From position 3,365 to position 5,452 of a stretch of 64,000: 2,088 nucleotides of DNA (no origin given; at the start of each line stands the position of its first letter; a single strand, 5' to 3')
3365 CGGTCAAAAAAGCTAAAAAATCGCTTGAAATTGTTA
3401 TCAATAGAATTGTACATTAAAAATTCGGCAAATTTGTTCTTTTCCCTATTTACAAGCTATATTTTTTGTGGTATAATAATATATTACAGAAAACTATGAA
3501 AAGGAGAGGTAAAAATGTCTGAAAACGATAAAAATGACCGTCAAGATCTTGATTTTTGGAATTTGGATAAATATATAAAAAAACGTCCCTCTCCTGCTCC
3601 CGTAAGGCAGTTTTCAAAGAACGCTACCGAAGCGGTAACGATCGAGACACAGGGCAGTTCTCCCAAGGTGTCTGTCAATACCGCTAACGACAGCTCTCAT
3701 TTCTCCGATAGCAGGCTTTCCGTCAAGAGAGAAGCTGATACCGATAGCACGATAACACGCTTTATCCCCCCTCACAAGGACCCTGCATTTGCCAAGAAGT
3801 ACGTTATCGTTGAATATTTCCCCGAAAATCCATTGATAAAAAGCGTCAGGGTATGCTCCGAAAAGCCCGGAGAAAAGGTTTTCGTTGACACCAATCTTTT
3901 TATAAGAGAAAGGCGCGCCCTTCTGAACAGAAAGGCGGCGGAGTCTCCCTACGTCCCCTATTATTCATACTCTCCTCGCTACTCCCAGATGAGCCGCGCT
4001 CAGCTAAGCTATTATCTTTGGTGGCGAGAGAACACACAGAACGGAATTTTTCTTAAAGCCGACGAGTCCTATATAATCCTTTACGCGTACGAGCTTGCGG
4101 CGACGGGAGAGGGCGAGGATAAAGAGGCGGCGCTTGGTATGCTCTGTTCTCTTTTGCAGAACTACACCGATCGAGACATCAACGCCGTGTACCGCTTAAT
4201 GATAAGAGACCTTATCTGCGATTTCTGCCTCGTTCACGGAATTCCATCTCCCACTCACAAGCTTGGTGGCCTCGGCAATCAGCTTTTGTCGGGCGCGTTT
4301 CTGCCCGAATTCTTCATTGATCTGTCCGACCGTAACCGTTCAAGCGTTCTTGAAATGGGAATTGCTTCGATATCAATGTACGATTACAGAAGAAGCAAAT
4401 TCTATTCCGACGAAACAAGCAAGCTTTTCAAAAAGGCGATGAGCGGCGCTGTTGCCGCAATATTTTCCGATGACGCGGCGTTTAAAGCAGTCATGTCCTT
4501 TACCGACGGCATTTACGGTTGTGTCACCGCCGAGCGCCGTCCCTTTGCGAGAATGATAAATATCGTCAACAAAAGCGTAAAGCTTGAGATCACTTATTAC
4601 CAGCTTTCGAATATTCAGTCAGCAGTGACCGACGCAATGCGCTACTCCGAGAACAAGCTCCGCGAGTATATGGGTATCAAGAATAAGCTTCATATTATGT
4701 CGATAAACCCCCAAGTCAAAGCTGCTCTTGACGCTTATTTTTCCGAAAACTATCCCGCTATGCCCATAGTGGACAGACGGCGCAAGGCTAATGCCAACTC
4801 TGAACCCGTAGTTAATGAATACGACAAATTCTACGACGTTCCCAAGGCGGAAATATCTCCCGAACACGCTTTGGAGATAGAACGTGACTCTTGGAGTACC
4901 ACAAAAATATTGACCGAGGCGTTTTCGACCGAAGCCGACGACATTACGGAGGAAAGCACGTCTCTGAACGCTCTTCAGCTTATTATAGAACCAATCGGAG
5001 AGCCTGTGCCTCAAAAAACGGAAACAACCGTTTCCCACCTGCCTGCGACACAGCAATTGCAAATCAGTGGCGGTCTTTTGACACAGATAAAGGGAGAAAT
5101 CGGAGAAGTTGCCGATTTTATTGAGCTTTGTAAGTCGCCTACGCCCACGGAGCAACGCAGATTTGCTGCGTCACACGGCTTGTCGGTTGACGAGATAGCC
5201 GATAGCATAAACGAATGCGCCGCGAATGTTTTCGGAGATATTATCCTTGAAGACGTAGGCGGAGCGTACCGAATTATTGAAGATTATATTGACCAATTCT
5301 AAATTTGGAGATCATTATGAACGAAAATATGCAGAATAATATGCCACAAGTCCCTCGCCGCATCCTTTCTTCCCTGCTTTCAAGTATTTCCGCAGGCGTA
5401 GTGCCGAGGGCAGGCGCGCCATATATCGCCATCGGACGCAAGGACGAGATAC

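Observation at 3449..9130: Compact TerB-N/TerB-C + DUF2791-type ATPase + Lhr-like helicase operon (Shango-type defence candidate)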

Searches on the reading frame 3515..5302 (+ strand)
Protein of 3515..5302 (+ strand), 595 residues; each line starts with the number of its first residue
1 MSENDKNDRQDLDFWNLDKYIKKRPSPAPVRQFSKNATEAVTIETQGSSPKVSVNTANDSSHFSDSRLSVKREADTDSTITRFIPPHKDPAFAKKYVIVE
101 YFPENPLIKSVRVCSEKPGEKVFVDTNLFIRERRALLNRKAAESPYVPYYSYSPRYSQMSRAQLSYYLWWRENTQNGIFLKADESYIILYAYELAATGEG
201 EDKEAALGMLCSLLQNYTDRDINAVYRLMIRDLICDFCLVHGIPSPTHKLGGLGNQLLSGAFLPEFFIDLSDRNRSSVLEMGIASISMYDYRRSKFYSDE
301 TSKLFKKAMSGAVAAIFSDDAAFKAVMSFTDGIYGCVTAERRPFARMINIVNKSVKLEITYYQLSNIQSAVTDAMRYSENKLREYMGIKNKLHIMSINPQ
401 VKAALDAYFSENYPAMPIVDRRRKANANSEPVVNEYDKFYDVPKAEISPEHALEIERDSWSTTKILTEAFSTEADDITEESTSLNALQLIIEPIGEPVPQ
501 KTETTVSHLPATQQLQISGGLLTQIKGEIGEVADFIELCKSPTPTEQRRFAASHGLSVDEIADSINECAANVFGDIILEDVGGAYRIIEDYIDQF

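Call 3: search_protein_families(library=pfam, proteins=[window:3515-5302:+], max_evalue=0.01)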
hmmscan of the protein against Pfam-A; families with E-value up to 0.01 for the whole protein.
window:3515-5302:+ (595 aa): 2 families
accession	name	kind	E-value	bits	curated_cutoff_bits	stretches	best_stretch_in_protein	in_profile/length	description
PF13208.11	TerB_N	-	1.2e-11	45.3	25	1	129-195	34-96/207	TerB N-terminal domain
PF15615.11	TerB_C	-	1.2e-05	26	26.3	1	541-594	94-146/148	TerB-C domain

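Call 4: search_protein_families(library=padloc, proteins=[window:3515-5302:+], max_evalue=0.01)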
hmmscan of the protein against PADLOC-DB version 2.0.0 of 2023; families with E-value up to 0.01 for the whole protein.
window:3515-5302:+ (595 aa): 1 family
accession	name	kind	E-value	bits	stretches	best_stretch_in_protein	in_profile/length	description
PDLC03958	SngA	-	9.6e-37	125.8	1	117-594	81-522/528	-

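Call 5: search_protein_families(library=ncbifam, proteins=[window:3515-5302:+], max_evalue=0.01)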
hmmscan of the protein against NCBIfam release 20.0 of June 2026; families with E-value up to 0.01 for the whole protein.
window:3515-5302:+ (595 aa): 0 families

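Call 20: find_related_loci(query=window:3515-5302:+, collection=genome_contigs, flank=10000)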
Query window:3515-5302:+ (595 aa) in genome_contigs; peptide patterns used: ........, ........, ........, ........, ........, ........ (x = any residue, [..] = any of these).
96 stretches matched a pattern; 7 encode a relative of the query (tblastn E <= 1e-3); 7 distinct loci.
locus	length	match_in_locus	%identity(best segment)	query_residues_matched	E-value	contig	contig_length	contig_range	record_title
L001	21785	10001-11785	88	1-595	0e+0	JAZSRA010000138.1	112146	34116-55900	MAG: Eubacteriales bacterium isolate T1900044540_TS20190006.MAGScoT_cleanbin_000027 SGB_58_k141_50503, whole genome shot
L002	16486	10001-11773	67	1-595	0e+0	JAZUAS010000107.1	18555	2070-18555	MAG: Eubacteriales bacterium isolate T1900045319_YK20190008.MAGScoT_cleanbin_000024 SGB_6338_k141_1377137, whole genome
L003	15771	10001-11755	65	1-595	0e+0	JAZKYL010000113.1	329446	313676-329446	MAG: Eubacteriales bacterium isolate T1900045102_TC20190096.MAGScoT_cleanbin_000011 SGB_4764_k141_1434941, whole genome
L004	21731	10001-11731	57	1-595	0e+0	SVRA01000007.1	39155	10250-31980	MAG: Oscillospiraceae bacterium isolate SIG631 NODE_5562_length_39155_cov_2.372502, whole genome shotgun sequence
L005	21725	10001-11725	57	1-595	0e+0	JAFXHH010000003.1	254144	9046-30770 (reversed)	MAG: Clostridia bacterium isolate RGIG6414 Sheep_Rectum-5__c234, whole genome shotgun sequence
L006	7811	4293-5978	49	3-595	0e+0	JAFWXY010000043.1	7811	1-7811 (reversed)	MAG: Clostridia bacterium isolate RGIG6172 Sheep_Rectum-1__c273950, whole genome shotgun sequence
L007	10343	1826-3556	59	1-595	0e+0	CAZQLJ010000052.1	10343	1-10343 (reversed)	MAG TPA_asm: uncultured Clostridium sp. isolate SRP315200_co2_593 genome assembly, contig: NODE_9157_length_10343_cov_10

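Call 21: search_protein_families(library=phrogs, proteins=[window:3515-5302:+], max_evalue=0.01)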
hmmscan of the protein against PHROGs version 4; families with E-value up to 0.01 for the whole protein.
window:3515-5302:+ (595 aa): 0 families

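Call 23: search_solved_structures(query=window:3515-5302:+, max_evalue=1)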
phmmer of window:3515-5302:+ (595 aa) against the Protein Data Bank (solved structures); distinct sequences matched with E-value up to 1: 0.

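Call 26: find_homologous_proteins(query=window:3515-5302:+, max_evalue=0.001)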
Query window:3515-5302:+ (595 aa): 202 proteins with E <= 0.001 among 8000 candidates; the best 120 are listed.
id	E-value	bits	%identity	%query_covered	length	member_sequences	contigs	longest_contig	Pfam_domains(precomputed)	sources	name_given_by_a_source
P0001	0.0e+0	1342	100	100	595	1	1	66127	PF13208.12,PF15615.12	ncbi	-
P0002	0.0e+0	1193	88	100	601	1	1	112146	PF13208.12,PF15615.12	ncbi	-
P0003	0.0e+0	1118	83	100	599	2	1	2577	PF13208.12,PF15615.12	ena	-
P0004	3.2e-278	942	70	100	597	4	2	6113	PF13208.12,PF15615.12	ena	-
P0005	2.1e-277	940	70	100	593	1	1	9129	PF13208.12,PF15615.12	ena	-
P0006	5.9e-273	925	69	100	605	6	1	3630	PF13208.12,PF15615.12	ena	-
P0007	5.5e-271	918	69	100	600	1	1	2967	PF13208.12,PF15615.12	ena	-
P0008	3.1e-270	916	69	100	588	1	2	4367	PF13208.12,PF15615.12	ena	-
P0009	7.2e-270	915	68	100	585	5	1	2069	PF13208.12,PF15615.12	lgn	-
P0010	5.3e-269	912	68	100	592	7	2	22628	PF13208.12,PF15615.12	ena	-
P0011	3.8e-265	899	67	100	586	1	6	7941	PF13208.12,PF15615.12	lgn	-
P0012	3.9e-261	886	67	100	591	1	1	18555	PF13208.12,PF15615.12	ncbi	-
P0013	1.2e-260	884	66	100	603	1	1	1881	PF13208.12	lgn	-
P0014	1.6e-258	877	64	100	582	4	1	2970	PF13208.12,PF15615.12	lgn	-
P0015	6.4e-258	875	65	100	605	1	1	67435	PF13208.12,PF15615.12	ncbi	-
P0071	5.9e-185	634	49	98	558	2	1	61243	PF13208.12,PF15615.12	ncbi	-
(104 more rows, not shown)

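Call 36: predict_structure(alignment_id=A1)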
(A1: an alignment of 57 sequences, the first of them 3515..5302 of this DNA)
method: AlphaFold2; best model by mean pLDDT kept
length: 595 residues; sequences in the alignment: 57
mean_pLDDT: 75.7   pTM: 0.56
mean pLDDT of the five models: 75.7, 73.2, 73.1, 72.8, 72.5
residues with pLDDT >= 90: 209; 70-90: 204; 50-70: 68; < 50: 114
segments of 3 or more residues with pLDDT < 50: 1-15, 40-85, 331-333, 473-518
pLDDT, mean of each block of 10 residues (from residue 1): 37 53 55 54 40 32 36 38 50 80 91 90 90 88 90 89 94 92 93 90 93 89 89 94 89 79 90 85 86 89 92 91 79 68 87 91 88 93 89 85 94 80 54 59 61 84 79 41 38 39 34 46 87 90 88 90 93 90 88 81
secondary structure, 60 per line:
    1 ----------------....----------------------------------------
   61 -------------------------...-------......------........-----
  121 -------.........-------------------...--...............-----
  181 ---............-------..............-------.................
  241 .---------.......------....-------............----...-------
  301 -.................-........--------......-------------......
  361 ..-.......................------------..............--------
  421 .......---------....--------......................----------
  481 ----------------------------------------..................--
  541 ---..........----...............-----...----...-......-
elements in order: H17-20 E96-101 E108-115 H128-136 H161-175 H184-195 H203-216 H224-241 H251-257 H264-267 H275-286 H302-318 H320-327 E336-341 E355-362 H364-386 H399-412 H421-427 H437-440 H449-470 H521-538 H544-553 H558-572 E578-580 E585-587 H589-594

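Call 41: search_protein_families(library=pfam, proteins=[L001:8387-9778:+, L001:5831-8125:-, L001:2972-5233:-, L001:1391-2869:-, L005:5752-9837:+], max_evalue=0.001)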
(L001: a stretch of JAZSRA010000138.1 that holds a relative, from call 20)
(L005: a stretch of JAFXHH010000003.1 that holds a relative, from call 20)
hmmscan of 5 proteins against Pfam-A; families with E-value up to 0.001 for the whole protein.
L001:8387-9778:+ (463 aa): 13 families
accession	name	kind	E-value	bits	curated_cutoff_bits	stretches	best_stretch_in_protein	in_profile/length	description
PF06745.19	ATPase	-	2.5e-17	63.5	26.6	2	78-146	3-73/231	KaiC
PF13481.12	AAA_25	-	1.8e-11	44.5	27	1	79-224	18-194/195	AAA domain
PF18073.7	Zn_ribbon_LapB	-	1.8e-11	43.9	25.7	1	8-35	1-28/28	Rubredoxin metal binding domain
PF13541.12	ChlI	-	1.4e-08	35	27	1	352-432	40-121/121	Subunit ChlI of Mg-chelatase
PF05362.19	Lon_C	-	8.2e-08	32.5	21.1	1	354-456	93-201/205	Lon protease (S16) C-terminal proteolytic domain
PF03796.21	DnaB_C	-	1.4e-06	28.3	27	1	78-179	4-110/255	DnaB-like helicase C terminal domain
PF00004.35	AAA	-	1e-05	26.4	21.2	1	97-221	1-109/131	ATPase family associated with various cellular activities (AAA)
PF13401.12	AAA_22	-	7.3e-05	23.5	27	1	94-219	5-123/130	AAA domain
PF25199.1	nSTAND_NTPase5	-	9.4e-05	22.7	34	1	95-162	42-109/145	Novel STAND NTPase 5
PF13191.12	AAA_16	-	0.00011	23.2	32.6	1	83-129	16-58/167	AAA ATPase domain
PF07088.17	GvpD_P-loop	-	0.00022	21.6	24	0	94-129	10-45/189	GvpD gas vesicle protein, P-loop domain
PF20720.3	nSTAND3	-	0.00064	19.9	27.2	0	95-127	18-51/155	Novel STAND NTPase 3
PF00005.33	ABC_tran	-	0.00096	20.2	25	0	91-156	8-74/137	ABC transporter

L001:5831-8125:- (764 aa): 3 families
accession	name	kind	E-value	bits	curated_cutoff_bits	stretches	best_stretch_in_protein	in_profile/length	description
PF00664.28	ABC_membrane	-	5.6e-34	118.5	28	1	195-471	1-274/274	ABC transporter transmembrane region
PF00005.33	ABC_tran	-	1.4e-31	110.4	25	1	534-682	2-137/137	ABC transporter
PF02463.25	SMC_N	-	3.7e-07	30.3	40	1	566-726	103-213/220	RecF/RecN/SMC N terminal domain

L001:2972-5233:- (753 aa): 6 families
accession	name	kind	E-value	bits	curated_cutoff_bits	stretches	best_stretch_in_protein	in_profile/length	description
PF00664.28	ABC_membrane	-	4.2e-42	145.2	28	1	192-465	2-274/274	ABC transporter transmembrane region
PF00005.33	ABC_tran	-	2.8e-34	119.1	25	1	526-675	1-137/137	ABC transporter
PF02463.25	SMC_N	-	1.9e-06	27.9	40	1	480-717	135-211/220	RecF/RecN/SMC N terminal domain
PF13401.12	AAA_22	-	1.9e-05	25.4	27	1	536-694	5-111/130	AAA domain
PF03193.22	RsgA_GTPase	-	0.0001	22.6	30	1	524-563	95-133/174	RsgA GTPase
PF01926.29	MMR_HSR1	-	0.00079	20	21.9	0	539-558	2-21/113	50S ribosome-binding GTPase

L001:1391-2869:- (492 aa): 3 families
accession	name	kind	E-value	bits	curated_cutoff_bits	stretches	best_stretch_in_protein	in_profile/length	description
PF09547.16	SpoIVA_ATPase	-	4.5e-111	370.3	26.6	1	1-237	1-237/237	Stage IV sporulation protein A, ATPase domain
PF20438.3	SpoIVA_middle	-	6.9e-65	218.9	25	1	238-416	1-179/179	Stage IV sporulation protein A, middle domain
PF20439.3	SpoIVA_C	-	5.4e-35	119.8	25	1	417-492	1-76/76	Sporulation stage IV protein A, C-terminal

L005:5752-9837:+ (1361 aa): 0 families

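Call 59: search_solved_structures(query=A1, max_evalue=10)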
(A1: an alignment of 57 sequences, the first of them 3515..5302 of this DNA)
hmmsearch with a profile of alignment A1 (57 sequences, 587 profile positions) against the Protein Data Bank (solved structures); distinct sequences matched with E-value up to 10: 3.
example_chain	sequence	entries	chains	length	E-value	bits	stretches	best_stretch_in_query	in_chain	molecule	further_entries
7bqn_A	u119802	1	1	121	0.12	14.1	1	438-504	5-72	Rei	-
6e25_A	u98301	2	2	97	0.96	11.1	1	97-142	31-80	Caspase recruitment domain-containing protein 9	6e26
6e27_C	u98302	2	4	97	0.96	11.1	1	97-142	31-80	Caspase recruitment domain-containing protein 9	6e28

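Call 60: find_encoding_contigs(protein=P0071, flank=10000, max_places=3)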
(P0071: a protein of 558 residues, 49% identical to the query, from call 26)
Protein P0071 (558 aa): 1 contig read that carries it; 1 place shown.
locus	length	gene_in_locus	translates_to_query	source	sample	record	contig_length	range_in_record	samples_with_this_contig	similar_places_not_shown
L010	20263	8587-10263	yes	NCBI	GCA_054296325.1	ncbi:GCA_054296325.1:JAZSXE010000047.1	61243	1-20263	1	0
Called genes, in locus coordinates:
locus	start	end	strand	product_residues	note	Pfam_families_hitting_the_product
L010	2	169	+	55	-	?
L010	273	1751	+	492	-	PF09547:SpoIVA_ATPase, PF20438:SpoIVA_middle, PF20439:SpoIVA_C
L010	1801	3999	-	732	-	PF00664:ABC_membrane, PF02463:SMC_N (weak), PF00005:ABC_tran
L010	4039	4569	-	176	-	PF08909:DUF1854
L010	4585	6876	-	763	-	PF00664:ABC_membrane, PF00005:ABC_tran, PF02463:SMC_N (weak)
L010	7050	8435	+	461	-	PF18073:Zn_ribbon_LapB, PF06745:ATPase, PF13481:AAA_25, PF23442:DUF7125 (weak), PF00004:AAA (weak), PF13401:AAA_22 (weak), PF05362:Lon_C, PF13541:ChlI, +1 more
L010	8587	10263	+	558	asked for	PF13208:TerB_N, PF15615:TerB_C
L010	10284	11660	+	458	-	PF10923:BrxC_BrxD, PF13191:AAA_16 (weak)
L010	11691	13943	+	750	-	PF00270:DEAD, PF04851:ResIII, PF00271:Helicase_C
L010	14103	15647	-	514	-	PF12072:RNase_Y_N, PF00013:KH_1, PF22891:KH_PNO1_2nd (weak), PF08668:HDOD (faint), PF01966:HD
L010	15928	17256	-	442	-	PF01523:PmbA_TldD_1st, PF19290:PmbA_TldD_2nd (weak), PF19289:PmbA_TldD_3rd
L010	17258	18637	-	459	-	PF01523:PmbA_TldD_1st, PF19290:PmbA_TldD_2nd, PF19289:PmbA_TldD_3rd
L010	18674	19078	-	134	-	-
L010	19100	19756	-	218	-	PF00702:Hydrolase, PF12710:HAD, PF13419:HAD_2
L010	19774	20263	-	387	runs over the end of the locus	PF01702:TGT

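Call 61: find_encoding_contigs(protein=P0001, flank=10000, max_places=3)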
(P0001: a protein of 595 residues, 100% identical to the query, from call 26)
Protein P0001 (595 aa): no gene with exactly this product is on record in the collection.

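Call 80: search_protein_families(library=pfam, proteins=[L010:8587-10263:+], max_evalue=0.01)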
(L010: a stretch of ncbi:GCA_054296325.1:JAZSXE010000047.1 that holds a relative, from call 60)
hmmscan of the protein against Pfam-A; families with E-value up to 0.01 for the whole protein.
L010:8587-10263:+ (558 aa): 2 families
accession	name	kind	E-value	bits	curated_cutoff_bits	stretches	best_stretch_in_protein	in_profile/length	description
PF13208.11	TerB_N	-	6.1e-14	52.7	25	1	106-175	31-96/207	TerB N-terminal domain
PF15615.11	TerB_C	-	6.4e-11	43.1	26.3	1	424-554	18-144/148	TerB-C domain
